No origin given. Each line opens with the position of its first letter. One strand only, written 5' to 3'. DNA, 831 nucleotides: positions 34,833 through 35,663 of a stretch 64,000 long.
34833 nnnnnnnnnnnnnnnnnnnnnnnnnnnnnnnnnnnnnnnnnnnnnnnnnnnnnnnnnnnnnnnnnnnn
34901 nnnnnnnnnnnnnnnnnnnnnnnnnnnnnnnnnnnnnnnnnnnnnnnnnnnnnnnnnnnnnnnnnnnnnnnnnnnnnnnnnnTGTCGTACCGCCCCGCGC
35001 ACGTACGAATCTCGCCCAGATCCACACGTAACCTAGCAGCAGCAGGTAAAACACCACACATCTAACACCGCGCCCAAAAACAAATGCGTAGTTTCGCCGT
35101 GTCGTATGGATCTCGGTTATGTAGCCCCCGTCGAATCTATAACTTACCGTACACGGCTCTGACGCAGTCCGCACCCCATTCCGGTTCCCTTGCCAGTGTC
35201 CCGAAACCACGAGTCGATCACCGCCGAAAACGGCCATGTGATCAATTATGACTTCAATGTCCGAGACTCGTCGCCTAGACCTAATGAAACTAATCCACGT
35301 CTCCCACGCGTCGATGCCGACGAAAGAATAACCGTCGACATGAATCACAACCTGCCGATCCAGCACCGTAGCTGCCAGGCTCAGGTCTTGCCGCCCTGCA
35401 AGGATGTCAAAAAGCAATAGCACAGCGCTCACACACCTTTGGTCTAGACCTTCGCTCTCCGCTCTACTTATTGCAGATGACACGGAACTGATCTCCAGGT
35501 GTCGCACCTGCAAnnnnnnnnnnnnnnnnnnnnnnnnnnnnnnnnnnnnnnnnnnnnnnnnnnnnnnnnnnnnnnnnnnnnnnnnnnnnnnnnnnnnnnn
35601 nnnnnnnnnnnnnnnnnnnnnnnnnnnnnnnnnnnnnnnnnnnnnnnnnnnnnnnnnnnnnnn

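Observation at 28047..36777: AT-richer five-gene lipid-tailoring cluster split by IS/RIT DNA: flavin halogenase-like, NTF2-like, CFA synthase, desaturase, hydrolase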

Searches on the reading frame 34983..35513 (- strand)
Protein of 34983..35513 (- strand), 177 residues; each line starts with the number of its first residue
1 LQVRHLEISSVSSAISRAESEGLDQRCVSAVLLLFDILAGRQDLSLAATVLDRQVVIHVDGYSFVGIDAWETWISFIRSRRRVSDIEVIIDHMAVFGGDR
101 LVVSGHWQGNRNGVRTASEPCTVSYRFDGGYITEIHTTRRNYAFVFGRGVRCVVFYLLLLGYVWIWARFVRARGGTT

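Call 3: search_protein_families(library=pfam, proteins=[window:34983-35513:-], max_evalue=0.01)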
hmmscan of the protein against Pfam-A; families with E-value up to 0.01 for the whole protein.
window:34983-35513:- (177 aa): 1 family
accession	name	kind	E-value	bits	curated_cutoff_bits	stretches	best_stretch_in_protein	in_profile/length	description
PF12680.13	SnoaL_2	-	1.7e-06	29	27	1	40-135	9-102/102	SnoaL-like domain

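Call 4: search_protein_families(library=ncbifam, proteins=[window:34983-35513:-], max_evalue=0.01)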
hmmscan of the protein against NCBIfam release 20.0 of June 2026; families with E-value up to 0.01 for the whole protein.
window:34983-35513:- (177 aa): 0 families

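Call 62: predict_structure(alignment_id=A3)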
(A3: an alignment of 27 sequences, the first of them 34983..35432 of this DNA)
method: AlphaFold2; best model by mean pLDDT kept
length: 150 residues; sequences in the alignment: 27
mean_pLDDT: 94.4   pTM: 0.85
mean pLDDT of the five models: 94.4, 94.2, 93.9, 93.5, 93.3
residues with pLDDT >= 90: 141; 70-90: 6; 50-70: 1; < 50: 2
segments of 3 or more residues with pLDDT < 50: none
pLDDT, mean of each block of 10 residues (from residue 1): 95 97 98 96 96 92 96 97 97 98 97 95 94 94 75
secondary structure, 60 per line:
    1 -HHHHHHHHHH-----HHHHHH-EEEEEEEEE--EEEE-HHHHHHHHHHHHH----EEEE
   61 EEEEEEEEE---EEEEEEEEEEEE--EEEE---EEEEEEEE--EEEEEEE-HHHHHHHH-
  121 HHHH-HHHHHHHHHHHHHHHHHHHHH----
elements in order: H2-11 H17-22 E24-32 E35-38 H40-52 E57-69 E73-84 E87-90 E94-101 E104-110 H112-119 H121-124 H126-146

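Call 64: fold_search(model_id=the predicted structure, library=pdb)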
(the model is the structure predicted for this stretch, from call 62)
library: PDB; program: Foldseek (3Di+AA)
matches with E <= 10: 1439; with E <= 0.001: 481
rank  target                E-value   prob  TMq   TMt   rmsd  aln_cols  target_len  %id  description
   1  8yi8_C                1.6e-07  1.00  0.61  0.65   2.6       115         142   16  The complex structure of SdnG with product (released 2025-10-22)
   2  8yj4_A                2.2e-07  1.00  0.61  0.67   2.6       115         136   16  The complex structure of SdnG with its analogue of substrate (released 2025-10-22)
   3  8yhg_A                2.7e-07  1.00  0.60  0.67   2.7       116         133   16  The complex structure of SdnG with its analogue of substrate (released 2025-10-22)
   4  8yia_B                2.8e-07  1.00  0.61  0.63   2.5       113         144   17  The selenomethionine contained structure of SdnG (released 2025-10-22)
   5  3kkg                  3.0e-07  1.00  0.59  0.61   3.0       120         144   18  Crystal structure of Putative SnoaL-like polyketide cyclase (YP_509242.1) from Jannaschia Sp. CCS1 at 1.40 A resolution (released 2009-12-01)
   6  8yhm_A                3.6e-07  1.00  0.62  0.69   2.5       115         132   16  The structure of SdnG covalently binding with the cope rearrangement product (released 2025-10-22)
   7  8yhg_B                3.6e-07  1.00  0.61  0.68   2.6       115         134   16  The complex structure of SdnG with its analogue of substrate (released 2025-10-22)
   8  8yi8_A                4.9e-07  1.00  0.60  0.68   2.7       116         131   16  The complex structure of SdnG with product (released 2025-10-22)
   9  6w3g_A                4.9e-07  1.00  0.53  0.68   3.2       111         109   22  Rd1NTF2_04 with long sheet (released 2020-04-15)
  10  5trv                  5.2e-07  1.00  0.49  0.61   3.4       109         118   18  Crystal structure of a de novo designed protein with curved beta-sheet (released 2017-01-25)
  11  7xsi_B                7.1e-07  1.00  0.62  0.71   2.5       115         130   16  SdnG, a Diels Alderase catalyzed the formation of norbornene skeleton in Sordarin biosynthetic pathway (released 2022-12-28)
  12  6w3f_A                7.1e-07  1.00  0.52  0.64   3.6       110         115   16  Rd1NTF2_05_I64F_A80G_T94P_D101K_L106W (released 2020-04-15)
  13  6w3g_B                1.0e-06  1.00  0.52  0.69   3.2       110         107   22  Rd1NTF2_04 with long sheet (released 2020-04-15)
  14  4kvh                  1.1e-06  1.00  0.59  0.77   2.6       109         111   16  Crystal structure of ketosteroid isomerase fold protein Hmuk_0747 (released 2013-06-12)
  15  7xsi_A                1.1e-06  1.00  0.61  0.69   2.5       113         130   17  SdnG, a Diels Alderase catalyzed the formation of norbornene skeleton in Sordarin biosynthetic pathway (released 2022-12-28)
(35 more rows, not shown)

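Call 70: search_protein_families(library=padloc, proteins=[window:34983-35432:-], max_evalue=0.01)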
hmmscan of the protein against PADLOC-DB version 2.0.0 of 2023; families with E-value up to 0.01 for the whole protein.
window:34983-35432:- (150 aa): 0 families
